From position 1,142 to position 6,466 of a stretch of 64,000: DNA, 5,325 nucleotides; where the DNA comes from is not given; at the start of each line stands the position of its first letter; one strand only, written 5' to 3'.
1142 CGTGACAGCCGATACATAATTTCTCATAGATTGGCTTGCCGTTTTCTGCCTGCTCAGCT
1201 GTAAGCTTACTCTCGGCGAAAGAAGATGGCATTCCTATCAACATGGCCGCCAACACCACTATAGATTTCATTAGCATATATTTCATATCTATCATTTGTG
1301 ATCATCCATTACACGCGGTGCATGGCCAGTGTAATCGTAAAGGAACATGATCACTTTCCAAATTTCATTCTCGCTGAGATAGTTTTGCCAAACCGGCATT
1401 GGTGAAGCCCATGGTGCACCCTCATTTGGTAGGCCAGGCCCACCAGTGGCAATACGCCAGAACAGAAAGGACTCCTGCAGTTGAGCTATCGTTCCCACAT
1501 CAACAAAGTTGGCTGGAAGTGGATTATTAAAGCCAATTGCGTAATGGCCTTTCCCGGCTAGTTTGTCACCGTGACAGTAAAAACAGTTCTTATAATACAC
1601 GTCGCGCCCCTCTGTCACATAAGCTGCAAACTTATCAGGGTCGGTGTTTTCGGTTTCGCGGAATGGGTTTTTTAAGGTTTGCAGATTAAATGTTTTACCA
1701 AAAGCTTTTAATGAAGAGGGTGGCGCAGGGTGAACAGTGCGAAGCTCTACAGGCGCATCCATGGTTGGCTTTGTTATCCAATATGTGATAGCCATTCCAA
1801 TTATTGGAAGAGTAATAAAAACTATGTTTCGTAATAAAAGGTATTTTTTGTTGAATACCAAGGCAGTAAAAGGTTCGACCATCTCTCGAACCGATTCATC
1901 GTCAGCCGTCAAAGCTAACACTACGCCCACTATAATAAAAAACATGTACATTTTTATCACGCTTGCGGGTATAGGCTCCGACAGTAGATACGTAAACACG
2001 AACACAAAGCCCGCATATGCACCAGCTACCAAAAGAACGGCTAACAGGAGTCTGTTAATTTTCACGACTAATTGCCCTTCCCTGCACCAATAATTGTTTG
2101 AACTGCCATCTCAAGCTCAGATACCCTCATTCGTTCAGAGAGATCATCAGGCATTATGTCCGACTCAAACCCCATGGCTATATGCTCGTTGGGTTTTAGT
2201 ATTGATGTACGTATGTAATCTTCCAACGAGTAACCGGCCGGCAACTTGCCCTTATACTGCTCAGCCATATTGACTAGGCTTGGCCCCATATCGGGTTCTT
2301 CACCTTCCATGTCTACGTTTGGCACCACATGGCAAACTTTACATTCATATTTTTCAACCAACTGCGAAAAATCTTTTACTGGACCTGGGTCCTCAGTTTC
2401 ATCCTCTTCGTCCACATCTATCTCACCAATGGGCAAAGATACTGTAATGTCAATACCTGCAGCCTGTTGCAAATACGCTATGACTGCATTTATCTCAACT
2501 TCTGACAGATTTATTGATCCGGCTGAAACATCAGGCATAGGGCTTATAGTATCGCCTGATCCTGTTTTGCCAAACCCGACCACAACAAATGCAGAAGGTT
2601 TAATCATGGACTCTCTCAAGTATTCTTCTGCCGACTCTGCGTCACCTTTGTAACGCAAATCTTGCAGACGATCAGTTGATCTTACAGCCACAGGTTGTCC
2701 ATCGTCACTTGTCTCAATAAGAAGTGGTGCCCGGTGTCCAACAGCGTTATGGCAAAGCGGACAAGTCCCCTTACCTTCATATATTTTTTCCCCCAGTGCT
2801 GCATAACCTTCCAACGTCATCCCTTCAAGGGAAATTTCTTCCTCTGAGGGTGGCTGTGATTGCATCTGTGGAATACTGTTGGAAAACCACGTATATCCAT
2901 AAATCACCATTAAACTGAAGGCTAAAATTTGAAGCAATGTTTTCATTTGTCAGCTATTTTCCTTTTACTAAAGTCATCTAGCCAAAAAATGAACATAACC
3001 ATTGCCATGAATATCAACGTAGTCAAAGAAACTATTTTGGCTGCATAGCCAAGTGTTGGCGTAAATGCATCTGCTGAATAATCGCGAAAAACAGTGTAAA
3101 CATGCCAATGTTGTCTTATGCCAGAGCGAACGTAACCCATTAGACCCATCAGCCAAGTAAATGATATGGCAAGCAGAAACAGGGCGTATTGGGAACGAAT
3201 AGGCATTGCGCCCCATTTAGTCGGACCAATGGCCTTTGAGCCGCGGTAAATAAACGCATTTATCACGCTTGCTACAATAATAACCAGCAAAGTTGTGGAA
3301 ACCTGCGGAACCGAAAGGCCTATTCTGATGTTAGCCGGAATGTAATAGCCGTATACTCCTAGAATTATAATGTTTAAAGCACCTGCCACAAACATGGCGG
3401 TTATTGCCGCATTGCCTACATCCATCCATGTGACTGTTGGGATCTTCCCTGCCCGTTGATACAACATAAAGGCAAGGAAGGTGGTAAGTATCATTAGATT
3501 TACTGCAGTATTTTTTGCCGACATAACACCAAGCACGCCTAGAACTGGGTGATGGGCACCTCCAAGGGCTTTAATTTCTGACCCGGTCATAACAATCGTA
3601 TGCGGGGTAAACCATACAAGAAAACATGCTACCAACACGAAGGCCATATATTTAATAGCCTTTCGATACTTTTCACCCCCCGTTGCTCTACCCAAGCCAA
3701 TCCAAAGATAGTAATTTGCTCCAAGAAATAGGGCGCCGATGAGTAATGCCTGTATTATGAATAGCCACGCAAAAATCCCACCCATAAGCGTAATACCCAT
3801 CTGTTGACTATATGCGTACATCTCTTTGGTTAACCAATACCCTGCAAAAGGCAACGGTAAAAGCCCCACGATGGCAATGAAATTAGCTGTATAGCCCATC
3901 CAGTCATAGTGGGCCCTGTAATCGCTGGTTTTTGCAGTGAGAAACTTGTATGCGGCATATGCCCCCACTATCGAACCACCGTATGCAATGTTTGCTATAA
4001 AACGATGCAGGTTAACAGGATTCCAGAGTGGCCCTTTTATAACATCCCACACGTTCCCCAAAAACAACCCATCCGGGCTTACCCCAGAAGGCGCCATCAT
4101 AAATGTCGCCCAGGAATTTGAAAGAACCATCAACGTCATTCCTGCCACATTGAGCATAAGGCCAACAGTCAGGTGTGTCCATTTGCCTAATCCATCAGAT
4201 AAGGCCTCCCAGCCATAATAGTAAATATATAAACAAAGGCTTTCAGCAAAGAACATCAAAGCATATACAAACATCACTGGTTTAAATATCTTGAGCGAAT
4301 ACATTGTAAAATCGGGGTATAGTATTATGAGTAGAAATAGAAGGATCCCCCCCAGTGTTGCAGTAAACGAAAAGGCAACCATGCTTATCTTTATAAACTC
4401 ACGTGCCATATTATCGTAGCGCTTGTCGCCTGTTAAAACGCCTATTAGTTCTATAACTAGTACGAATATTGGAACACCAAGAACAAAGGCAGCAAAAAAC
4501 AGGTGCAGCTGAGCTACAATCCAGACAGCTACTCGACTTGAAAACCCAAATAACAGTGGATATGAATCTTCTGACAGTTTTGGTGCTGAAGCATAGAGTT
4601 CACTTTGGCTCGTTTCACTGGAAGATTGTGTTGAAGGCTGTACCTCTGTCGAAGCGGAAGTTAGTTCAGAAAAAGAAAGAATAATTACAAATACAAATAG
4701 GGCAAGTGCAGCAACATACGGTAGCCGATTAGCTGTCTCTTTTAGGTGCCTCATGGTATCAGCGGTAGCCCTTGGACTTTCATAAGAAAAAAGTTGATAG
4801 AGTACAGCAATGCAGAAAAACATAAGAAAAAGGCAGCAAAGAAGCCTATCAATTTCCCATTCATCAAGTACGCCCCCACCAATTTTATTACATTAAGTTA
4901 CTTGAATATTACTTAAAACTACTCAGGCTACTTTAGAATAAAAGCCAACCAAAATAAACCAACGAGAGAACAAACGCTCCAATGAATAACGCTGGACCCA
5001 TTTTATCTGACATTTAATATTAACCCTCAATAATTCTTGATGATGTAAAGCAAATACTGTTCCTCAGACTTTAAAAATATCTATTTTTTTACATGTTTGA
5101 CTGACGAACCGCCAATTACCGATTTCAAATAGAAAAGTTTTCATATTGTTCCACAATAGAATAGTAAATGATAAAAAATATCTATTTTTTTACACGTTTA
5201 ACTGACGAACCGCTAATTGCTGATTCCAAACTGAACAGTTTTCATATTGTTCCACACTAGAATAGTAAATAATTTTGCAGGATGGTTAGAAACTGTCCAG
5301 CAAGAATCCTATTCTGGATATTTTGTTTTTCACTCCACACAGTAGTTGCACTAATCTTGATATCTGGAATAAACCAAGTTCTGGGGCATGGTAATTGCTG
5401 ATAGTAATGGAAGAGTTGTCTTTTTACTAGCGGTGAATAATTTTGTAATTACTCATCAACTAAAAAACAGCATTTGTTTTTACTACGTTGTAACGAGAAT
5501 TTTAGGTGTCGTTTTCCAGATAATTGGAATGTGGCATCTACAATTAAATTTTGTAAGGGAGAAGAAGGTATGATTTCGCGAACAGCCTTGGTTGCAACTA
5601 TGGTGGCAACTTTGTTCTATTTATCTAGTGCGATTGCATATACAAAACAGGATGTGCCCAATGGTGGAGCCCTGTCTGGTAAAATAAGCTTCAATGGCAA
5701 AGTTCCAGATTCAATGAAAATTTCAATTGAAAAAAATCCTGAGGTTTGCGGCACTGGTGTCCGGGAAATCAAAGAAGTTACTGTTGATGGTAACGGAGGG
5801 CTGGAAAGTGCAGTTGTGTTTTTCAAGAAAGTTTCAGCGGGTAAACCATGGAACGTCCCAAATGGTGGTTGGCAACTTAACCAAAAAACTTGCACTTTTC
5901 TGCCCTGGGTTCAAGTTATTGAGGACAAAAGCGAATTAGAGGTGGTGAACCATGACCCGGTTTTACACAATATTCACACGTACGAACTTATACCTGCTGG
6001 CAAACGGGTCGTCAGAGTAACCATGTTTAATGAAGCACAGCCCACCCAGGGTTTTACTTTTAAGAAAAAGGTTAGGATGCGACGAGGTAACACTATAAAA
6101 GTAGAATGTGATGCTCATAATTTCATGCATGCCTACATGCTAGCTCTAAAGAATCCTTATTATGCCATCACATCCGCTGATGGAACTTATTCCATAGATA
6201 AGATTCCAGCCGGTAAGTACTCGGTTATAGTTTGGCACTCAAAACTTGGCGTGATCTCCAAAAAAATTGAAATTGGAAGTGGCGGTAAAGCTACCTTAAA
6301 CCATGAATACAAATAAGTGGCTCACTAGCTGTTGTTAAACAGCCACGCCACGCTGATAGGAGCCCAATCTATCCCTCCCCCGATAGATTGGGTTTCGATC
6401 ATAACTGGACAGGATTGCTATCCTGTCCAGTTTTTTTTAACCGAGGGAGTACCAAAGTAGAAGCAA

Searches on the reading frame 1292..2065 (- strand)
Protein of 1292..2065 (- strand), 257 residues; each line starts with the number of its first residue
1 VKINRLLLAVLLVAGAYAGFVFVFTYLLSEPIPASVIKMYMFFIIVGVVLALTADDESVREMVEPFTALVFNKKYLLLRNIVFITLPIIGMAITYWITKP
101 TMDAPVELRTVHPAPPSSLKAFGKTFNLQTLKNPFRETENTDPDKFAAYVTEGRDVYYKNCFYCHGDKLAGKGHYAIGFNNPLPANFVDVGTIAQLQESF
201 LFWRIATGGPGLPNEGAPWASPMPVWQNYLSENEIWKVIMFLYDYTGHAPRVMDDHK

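Call 44: search_protein_families(library=pfam, proteins=[window:1292-2065:-], max_evalue=0.00001)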
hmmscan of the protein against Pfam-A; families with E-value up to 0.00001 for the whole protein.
window:1292-2065:- (257 aa): 2 families
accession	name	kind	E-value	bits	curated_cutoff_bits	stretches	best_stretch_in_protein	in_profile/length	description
PF13442.11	Cytochrome_CBB3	-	5.3e-07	30.3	27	1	150-242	3-68/68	Cytochrome C oxidase, cbb3-type, subunit III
PF00034.26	Cytochrom_C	-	1.8e-06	29.6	21.3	1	151-242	2-86/90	Cytochrome c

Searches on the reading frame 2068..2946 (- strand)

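Call 44: search_protein_families(library=pfam, proteins=[window:2068-2946:-], max_evalue=0.00001)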
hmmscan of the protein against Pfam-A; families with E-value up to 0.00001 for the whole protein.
window:2068-2946:- (292 aa): 0 families

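Call 72: search_protein_families(library=pfam, proteins=[window:2068-2946:-], max_evalue=1)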
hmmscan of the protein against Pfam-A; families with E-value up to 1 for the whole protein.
window:2068-2946:- (292 aa): 4 families
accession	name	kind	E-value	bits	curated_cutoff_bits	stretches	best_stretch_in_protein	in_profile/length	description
PF00034.26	Cytochrom_C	-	0.001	20.8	21.3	0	50-162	2-89/90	Cytochrome c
PF13442.11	Cytochrome_CBB3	-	0.0012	19.6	27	0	50-159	4-68/68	Cytochrome C oxidase, cbb3-type, subunit III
PF14522.11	Cytochrome_C7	-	0.083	13.2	24.8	0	198-211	12-24/67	Cytochrome c7 and related cytochrome c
PF23145.1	Zf_2nd_IFT121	-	0.17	12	25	1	61-69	36-44/45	IFT121, second zinc finger domain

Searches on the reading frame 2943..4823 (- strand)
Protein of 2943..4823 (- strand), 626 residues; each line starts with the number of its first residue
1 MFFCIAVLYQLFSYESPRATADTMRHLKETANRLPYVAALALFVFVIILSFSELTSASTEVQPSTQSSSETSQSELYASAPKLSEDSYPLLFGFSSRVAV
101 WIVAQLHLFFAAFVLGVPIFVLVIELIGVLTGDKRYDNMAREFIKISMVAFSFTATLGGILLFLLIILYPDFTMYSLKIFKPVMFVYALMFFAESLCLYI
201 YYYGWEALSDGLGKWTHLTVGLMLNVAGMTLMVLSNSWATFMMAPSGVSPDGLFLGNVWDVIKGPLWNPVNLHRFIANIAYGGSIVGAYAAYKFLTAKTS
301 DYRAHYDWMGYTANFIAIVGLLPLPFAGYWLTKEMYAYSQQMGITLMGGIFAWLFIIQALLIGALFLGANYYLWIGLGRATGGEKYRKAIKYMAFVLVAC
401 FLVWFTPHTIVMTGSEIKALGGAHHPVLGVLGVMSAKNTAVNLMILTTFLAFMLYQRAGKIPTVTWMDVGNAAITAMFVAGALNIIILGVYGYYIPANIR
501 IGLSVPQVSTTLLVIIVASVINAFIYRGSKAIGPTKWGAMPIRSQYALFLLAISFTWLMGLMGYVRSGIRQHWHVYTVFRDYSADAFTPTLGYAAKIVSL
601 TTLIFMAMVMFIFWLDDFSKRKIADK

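Call 44: search_protein_families(library=pfam, proteins=[window:2943-4823:-], max_evalue=0.00001)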
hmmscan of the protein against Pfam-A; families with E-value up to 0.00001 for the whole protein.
window:2943-4823:- (626 aa): 1 family
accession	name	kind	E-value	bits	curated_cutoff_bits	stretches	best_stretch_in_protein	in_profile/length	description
PF01654.22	Cyt_bd_oxida_I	-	2.5e-23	82.8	26.2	1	96-338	2-240/418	Cytochrome bd terminal oxidase subunit I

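Call 72: search_protein_families(library=pfam, proteins=[window:2943-4823:-], max_evalue=1)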
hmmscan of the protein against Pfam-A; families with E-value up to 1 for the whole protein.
window:2943-4823:- (626 aa): 2 families
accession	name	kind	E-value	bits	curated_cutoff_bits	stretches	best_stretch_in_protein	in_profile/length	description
PF01654.22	Cyt_bd_oxida_I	-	2.5e-23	82.8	26.2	1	96-338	2-240/418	Cytochrome bd terminal oxidase subunit I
PF12402.13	nlz1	-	0.14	12.9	27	1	277-292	1-16/58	NocA-like zinc-finger protein 1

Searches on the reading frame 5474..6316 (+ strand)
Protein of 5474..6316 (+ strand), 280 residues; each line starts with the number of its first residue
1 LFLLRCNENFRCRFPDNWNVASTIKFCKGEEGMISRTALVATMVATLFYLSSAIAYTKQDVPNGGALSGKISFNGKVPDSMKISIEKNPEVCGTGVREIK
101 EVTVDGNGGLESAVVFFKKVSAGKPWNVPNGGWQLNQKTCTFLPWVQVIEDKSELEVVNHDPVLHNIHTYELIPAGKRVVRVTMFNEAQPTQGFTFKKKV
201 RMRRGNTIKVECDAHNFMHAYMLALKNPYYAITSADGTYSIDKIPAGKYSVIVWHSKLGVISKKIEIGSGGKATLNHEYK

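Call 3: search_protein_families(library=pfam, proteins=[window:5474-6316:+])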
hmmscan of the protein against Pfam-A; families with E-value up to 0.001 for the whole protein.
window:5474-6316:+ (280 aa): 2 families
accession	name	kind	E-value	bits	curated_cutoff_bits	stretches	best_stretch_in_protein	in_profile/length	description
PF14686.12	fn3_3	-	9.5e-06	25.7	24.4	1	229-275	27-75/75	Polysaccharide lyase family 4, domain II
PF13620.12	CarboxypepD_reg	-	3.1e-05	24.7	32.3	1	229-276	30-78/82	Carboxypeptidase regulatory-like domain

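Call 4: search_protein_families(library=ncbifam, proteins=[window:5474-6316:+])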
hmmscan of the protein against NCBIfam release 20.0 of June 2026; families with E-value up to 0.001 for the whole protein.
window:5474-6316:+ (280 aa): 0 families

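Call 71: search_solved_structures(query=window:5474-6316:+, max_evalue=1, show_alignments=2)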
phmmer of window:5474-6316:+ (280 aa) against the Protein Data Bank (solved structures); distinct sequences matched with E-value up to 1: 0.

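Call 72: search_protein_families(library=pfam, proteins=[window:5474-6316:+], max_evalue=1)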
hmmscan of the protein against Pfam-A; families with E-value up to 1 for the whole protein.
window:5474-6316:+ (280 aa): 4 families
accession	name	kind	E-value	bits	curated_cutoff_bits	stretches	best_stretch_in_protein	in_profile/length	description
PF14686.12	fn3_3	-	9.5e-06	25.7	24.4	1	229-275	27-75/75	Polysaccharide lyase family 4, domain II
PF13620.12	CarboxypepD_reg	-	3.1e-05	24.7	32.3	1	229-276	30-78/82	Carboxypeptidase regulatory-like domain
PF13715.12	CarbopepD_reg_2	-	0.0071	16.8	32.2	1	231-274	28-71/88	CarboxypepD_reg-like domain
PF11520.13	Cren7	-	0.28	11.6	25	1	168-200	23-53/58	Chromatin protein Cren7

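Call 79: predict_structure(protein=window:5570-6316:+)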
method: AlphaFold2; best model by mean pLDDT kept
length: 248 residues; sequences in the alignment: 1
mean_pLDDT: 39.4   pTM: 0.32
mean pLDDT of the five models: 39.4, 34.3, 29.0, 28.8, 25.7
residues with pLDDT >= 90: 0; 70-90: 0; 50-70: 50; < 50: 198
segments of 3 or more residues with pLDDT < 50: 7-81, 90-142, 151-163, 172-196, 200-206, 208-210, 223-228, 238-248
pLDDT, mean of each block of 10 residues (from residue 1): 47 36 23 24 28 26 27 31 53 30 29 41 30 33 54 43 50 45 44 48 48 60 49 52 34
secondary structure, 60 per line:
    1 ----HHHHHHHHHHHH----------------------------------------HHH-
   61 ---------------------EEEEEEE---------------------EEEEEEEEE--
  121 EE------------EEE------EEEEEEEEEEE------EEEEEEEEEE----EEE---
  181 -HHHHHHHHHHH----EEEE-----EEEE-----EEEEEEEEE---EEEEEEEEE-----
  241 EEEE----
elements in order: H5-16 E82-88 E110-118 E135-137 E144-154 E161-170 E175-177 H182-192 E197-200 E206-209 E215-223 E227-235 E241-244

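Call 82: search_solved_structures(query=A2, max_evalue=10, show_alignments=3)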
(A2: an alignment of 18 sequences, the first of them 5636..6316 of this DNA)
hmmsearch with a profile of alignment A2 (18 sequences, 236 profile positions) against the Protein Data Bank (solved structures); distinct sequences matched with E-value up to 10: 14.
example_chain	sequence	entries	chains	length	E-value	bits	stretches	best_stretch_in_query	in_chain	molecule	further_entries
9c7v_B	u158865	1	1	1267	7.1e-09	38.7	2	182-225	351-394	BOS complex subunit NOMO2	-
4wi0_B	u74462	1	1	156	0.0011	21.8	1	188-231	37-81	Cellulosomal scaffoldin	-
4u3s_B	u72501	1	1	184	0.0012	21.6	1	188-231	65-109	Cellulosomal scaffoldin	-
8eoi_G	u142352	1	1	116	0.0029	20.4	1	189-234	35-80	ER membrane protein complex subunit 7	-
6g6o_A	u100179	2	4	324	0.0078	19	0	31-72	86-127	Ika8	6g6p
6ww7_G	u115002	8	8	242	0.011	18.6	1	189-234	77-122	ER membrane protein complex subunit 7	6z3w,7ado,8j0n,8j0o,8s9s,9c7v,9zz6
10ps_A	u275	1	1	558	0.011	18.5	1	188-209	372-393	Serine-aspartate repeat-containing protein D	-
1xpn_A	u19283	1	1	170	0.017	17.9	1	188-209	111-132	hypothetical protein PA1324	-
1nkg_A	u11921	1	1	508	0.095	15.4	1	184-233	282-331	Rhamnogalacturonase B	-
3njx_A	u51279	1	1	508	0.096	15.4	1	184-233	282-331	Rhamnogalacturonase B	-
2xhn_A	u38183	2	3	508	0.097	15.4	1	184-233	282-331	RHAMNOGALACTURONASE B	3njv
3qec_A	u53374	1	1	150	0.16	14.7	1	188-209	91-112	Putative carbohydrate binding protein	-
5fc9_A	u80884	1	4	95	0.23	14.2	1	110-155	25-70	Blue (Type 1) copper domain protein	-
8sqx_A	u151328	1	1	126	0.47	13.1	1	182-209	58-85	Putative surface anchored protein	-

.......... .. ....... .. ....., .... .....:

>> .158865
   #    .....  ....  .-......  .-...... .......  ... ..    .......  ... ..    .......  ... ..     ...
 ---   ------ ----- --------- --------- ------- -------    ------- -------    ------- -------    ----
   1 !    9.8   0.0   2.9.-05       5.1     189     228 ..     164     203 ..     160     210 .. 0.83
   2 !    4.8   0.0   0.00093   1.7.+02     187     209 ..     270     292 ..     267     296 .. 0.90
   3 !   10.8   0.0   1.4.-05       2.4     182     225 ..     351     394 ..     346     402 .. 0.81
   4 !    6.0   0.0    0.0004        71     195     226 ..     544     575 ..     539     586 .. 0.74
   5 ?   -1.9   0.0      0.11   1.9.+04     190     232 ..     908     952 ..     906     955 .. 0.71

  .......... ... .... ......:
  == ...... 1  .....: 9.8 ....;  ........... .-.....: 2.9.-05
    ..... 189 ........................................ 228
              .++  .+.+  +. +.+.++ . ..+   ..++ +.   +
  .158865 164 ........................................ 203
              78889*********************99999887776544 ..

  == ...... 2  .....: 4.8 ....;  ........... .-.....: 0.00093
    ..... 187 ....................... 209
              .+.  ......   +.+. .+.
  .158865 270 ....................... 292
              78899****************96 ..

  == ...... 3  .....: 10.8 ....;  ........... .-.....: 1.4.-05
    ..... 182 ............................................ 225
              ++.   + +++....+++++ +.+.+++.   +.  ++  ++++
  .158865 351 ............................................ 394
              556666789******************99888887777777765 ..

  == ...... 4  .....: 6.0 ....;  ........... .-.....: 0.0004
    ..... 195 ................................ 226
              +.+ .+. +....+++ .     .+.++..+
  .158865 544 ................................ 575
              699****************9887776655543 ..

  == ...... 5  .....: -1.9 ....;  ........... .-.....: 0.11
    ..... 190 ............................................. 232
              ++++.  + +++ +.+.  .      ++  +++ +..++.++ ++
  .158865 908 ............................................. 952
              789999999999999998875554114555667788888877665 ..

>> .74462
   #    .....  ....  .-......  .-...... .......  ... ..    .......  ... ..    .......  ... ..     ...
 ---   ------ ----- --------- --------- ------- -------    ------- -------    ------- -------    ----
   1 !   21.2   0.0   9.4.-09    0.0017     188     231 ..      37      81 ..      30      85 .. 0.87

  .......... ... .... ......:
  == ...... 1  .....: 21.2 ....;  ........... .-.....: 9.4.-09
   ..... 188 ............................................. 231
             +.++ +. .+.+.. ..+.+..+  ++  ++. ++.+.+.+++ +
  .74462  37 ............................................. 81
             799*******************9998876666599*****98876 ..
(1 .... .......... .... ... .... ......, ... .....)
